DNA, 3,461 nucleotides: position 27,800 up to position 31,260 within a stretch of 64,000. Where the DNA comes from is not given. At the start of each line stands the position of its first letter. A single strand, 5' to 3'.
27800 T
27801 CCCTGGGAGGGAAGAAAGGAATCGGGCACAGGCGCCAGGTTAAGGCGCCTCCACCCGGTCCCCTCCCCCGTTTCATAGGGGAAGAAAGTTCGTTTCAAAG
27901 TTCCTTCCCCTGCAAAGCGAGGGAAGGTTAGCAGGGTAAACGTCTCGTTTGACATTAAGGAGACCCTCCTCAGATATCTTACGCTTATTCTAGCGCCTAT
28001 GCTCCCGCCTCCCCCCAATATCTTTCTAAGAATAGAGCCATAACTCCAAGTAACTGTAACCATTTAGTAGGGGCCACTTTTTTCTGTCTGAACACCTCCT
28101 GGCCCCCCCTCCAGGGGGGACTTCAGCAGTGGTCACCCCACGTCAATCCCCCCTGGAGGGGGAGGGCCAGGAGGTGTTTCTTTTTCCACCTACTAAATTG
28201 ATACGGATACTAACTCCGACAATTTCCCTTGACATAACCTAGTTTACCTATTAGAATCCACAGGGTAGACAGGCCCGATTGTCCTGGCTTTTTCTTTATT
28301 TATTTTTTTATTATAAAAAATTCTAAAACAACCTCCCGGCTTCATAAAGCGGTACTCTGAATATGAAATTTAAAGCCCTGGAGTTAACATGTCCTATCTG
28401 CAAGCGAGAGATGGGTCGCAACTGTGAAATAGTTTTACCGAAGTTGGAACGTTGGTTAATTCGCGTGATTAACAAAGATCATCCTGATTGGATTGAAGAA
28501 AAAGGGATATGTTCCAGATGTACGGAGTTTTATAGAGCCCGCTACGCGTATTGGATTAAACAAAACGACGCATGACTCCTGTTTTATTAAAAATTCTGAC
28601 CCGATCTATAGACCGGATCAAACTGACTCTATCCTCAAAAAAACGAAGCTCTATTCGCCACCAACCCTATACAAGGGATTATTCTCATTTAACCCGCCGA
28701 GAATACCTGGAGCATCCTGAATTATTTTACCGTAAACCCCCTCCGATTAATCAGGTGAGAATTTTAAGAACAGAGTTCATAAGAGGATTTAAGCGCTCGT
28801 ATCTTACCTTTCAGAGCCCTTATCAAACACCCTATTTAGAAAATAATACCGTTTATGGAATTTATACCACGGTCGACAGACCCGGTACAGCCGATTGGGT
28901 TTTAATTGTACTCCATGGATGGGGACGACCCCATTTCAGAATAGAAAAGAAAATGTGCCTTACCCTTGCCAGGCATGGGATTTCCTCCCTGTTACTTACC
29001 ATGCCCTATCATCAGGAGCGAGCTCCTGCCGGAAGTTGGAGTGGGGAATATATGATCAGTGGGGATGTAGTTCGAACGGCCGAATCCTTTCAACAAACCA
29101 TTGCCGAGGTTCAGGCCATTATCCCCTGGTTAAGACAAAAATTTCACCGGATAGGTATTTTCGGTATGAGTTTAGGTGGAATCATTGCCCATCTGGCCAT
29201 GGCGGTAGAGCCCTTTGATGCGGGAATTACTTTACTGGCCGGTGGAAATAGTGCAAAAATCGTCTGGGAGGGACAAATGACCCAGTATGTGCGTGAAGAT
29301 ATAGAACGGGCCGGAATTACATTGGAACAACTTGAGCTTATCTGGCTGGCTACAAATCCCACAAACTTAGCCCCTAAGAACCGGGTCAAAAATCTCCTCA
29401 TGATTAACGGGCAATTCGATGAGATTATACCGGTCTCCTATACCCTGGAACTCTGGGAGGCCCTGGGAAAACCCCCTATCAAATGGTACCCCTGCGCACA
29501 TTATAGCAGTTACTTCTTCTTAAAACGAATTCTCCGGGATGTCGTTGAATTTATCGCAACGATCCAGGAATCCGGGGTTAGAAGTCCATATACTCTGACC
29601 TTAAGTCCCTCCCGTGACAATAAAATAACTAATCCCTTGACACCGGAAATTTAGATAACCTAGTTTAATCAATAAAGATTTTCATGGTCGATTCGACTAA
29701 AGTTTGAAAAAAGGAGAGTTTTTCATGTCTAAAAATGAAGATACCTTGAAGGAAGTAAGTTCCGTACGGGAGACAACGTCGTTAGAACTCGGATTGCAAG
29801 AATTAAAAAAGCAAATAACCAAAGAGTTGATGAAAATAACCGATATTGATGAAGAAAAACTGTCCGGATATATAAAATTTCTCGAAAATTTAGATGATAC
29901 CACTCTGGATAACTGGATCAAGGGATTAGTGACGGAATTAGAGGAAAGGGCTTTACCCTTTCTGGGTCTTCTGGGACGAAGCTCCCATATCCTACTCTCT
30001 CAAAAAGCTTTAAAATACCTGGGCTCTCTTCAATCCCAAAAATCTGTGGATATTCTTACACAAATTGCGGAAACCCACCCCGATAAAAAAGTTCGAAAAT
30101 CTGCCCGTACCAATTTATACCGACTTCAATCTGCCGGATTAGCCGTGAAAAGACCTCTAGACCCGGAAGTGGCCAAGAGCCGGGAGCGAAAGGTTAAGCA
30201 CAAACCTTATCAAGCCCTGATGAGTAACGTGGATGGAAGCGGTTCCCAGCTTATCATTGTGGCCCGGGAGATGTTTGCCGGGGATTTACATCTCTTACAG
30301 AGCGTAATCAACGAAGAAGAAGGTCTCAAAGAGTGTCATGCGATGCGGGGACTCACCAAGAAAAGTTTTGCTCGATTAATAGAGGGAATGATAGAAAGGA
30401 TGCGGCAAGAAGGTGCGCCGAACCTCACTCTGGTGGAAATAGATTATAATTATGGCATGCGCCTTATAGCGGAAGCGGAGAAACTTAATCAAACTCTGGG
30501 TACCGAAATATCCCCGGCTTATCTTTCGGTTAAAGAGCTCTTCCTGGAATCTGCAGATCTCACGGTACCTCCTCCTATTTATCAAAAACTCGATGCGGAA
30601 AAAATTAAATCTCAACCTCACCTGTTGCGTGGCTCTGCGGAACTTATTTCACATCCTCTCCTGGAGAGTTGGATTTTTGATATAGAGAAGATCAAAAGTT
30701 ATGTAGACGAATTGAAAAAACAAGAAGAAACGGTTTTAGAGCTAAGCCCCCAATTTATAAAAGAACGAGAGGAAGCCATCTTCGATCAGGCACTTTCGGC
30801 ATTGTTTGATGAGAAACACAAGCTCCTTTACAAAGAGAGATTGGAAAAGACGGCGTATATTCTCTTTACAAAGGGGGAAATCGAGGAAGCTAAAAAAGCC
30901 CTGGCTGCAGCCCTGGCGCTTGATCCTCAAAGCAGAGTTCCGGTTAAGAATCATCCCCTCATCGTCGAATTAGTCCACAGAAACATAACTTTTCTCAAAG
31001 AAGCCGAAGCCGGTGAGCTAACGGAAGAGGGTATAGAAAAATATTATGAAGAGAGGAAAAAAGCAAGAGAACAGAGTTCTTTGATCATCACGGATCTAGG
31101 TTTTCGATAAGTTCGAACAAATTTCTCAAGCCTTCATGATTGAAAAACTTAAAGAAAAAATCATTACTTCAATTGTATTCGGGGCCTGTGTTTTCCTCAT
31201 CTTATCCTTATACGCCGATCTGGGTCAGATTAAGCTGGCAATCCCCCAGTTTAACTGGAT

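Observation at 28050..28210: Hairpin element present twice with its 29-nt loop in opposite (flip/flop) orientation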

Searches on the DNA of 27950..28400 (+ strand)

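Call 34: search_dna_similar(query=window:28040-28225:+, collection=plasmids, mode=distant, max_evalue=0.01)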
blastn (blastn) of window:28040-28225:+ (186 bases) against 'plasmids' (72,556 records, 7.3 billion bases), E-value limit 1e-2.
No match.

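Call 50: search_rna_families(source=window, start=27950, end=28400, threshold=evalue, max_evalue=5)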
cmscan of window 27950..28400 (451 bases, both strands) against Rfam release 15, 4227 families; matches with E-value up to 5: 23.
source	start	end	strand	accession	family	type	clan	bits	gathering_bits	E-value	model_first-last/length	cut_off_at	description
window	28095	28174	+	RF03265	mir-1460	Gene; miRNA;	-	29.2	74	0.0065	1-91/91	no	mir-1460 microRNA precursor family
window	28101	28168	-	RF03900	mir-9242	Gene; miRNA;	-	27.3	62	0.012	1-66/66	no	mir-9242 microRNA precursor family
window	28093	28176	+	RF03698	mir-2861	Gene; miRNA;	-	25.7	89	0.03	1-82/82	no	mir-2861 microRNA precursor family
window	28092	28177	-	RF03509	mir-4660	Gene; miRNA;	-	23.6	87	0.019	1-86/86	no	mir-4660 microRNA precursor family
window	28090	28180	+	RF03982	mir-4865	Gene; miRNA;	-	23.5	100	0.033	1-84/84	no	mir-4865 microRNA precursor family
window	28097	28175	+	RF02953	DUF1874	Cis-reg;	-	23.3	42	0.03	1-93/93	no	DUF1874 RNA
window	28097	28172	-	RF03861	mir-4484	Gene; miRNA;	-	23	90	0.099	1-89/89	no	mir-4484 microRNA precursor family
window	28091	28180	-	RF03179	mir-1182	Gene; miRNA;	-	21.3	90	0.15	1-96/96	no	mir-1182 microRNA precursor family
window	28095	28174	+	RF03509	mir-4660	Gene; miRNA;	-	20.9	87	0.11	1-86/86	no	mir-4660 microRNA precursor family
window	28099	28170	+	RF00959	mir-612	Gene; miRNA;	-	20.3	100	0.32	1-86/86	no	mir-612 microRNA precursor family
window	28235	28309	+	RF01770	rimP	Cis-reg; leader;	-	19.7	47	0.87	1-102/102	no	Gammaprotebacteria rimP leader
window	28107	28160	-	RF01790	htlv_FSE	Cis-reg; frameshift_element;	-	19.5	45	0.31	1-43/43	no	ribosomal frameshift site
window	28093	28176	+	RF03627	mir-9168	Gene; miRNA;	-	19.4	100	0.31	1-95/95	no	mir-9168 microRNA precursor family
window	28091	28178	+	RF00939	mir-504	Gene; miRNA;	-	18.7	57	0.36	8-70/78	no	mir-504 microRNA precursor family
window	28100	28162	-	RF02801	PyrR201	Gene; snRNA; snoRNA; HACA-box;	-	18.7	49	1.1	1-68/68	no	Pyrobaculum sRNA 201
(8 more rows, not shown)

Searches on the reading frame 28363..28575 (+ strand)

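Call 10: search_protein_families(library=pfam, proteins=[window:28363-28575:+])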
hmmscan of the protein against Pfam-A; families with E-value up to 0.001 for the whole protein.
window:28363-28575:+ (70 aa): 0 families

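Call 52: search_protein_families(library=pfam, proteins=[window:28363-28575:+], max_evalue=0.01)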
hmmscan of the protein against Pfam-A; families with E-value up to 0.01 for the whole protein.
window:28363-28575:+ (70 aa): 1 family
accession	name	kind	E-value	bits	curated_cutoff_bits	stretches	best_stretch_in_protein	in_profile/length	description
PF00452.24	Bcl-2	-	0.0051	17.8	31.4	0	9-48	59-98/100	Apoptosis regulator proteins, Bcl-2 family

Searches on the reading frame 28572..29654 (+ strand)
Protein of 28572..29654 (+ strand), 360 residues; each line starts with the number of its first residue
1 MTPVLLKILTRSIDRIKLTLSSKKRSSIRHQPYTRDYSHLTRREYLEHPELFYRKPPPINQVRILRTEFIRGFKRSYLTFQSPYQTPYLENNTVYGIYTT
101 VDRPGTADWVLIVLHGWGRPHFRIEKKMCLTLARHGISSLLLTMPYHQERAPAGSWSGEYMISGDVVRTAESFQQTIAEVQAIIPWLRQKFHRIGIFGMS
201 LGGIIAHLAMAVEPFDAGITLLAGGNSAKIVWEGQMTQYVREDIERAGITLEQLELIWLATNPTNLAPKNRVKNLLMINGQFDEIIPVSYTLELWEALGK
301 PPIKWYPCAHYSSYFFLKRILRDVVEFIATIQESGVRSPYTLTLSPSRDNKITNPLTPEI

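Call 10: search_protein_families(library=pfam, proteins=[window:28572-29654:+])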
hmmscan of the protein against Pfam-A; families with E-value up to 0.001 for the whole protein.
window:28572-29654:+ (360 aa): 2 families
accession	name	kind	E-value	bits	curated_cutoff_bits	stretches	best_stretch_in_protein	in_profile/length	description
PF09752.15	ABHD18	-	9.1e-09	35.4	21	1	110-238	94-222/351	Alpha/beta hydrolase domain containing 18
PF00326.27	Peptidase_S9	-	0.00016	21.7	22.6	1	172-299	44-171/213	Prolyl oligopeptidase family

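Call 28: find_encoding_contigs(protein=window:28572-29654:+, flank=3000, max_places=10)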
Protein window:28572-29654:+ (360 aa): 1 contig read that carries it; 1 place shown.
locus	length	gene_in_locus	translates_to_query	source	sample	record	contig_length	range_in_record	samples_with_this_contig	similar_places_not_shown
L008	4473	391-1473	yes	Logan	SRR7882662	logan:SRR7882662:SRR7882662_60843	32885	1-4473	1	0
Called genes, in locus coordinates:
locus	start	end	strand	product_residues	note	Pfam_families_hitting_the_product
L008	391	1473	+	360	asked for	PF09752:ABHD18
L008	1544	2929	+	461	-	-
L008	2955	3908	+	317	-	PF03706:LPG_synthase_TM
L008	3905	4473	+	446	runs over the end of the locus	PF03447:NAD_binding_3, PF00742:Homoserine_dh, PF01842:ACT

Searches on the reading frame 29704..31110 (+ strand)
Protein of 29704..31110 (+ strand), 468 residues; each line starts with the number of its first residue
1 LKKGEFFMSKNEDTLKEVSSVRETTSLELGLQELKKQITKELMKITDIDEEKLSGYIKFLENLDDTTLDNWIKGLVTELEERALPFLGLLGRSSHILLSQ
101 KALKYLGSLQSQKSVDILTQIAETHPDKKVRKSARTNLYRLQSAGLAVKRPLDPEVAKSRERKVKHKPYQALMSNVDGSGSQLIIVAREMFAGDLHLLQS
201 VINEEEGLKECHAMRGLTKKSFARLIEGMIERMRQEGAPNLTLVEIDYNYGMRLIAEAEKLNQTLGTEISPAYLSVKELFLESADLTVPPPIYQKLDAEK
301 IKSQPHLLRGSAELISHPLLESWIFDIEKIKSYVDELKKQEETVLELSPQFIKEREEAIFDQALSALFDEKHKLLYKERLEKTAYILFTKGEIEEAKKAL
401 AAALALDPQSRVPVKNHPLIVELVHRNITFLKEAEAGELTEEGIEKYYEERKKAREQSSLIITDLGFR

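Call 10: search_protein_families(library=pfam, proteins=[window:29704-31110:+])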
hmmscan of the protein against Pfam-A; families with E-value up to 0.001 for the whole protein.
window:29704-31110:+ (468 aa): 1 family
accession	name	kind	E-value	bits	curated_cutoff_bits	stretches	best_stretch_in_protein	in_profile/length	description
PF13646.12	HEAT_2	-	0.00024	21.7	27.7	1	83-138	32-87/88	HEAT repeats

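Call 52: search_protein_families(library=pfam, proteins=[window:29704-31110:+], max_evalue=0.01)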
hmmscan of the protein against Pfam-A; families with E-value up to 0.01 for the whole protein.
window:29704-31110:+ (468 aa): 3 families
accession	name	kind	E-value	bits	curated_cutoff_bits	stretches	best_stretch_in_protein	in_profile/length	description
PF13646.12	HEAT_2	-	0.00024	21.7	27.7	1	83-138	32-87/88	HEAT repeats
PF07719.23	TPR_2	-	0.002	18.5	27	1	383-409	7-33/34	Tetratricopeptide repeat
PF13181.12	TPR_8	-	0.004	17.7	25.7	0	384-409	8-33/34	Tetratricopeptide repeat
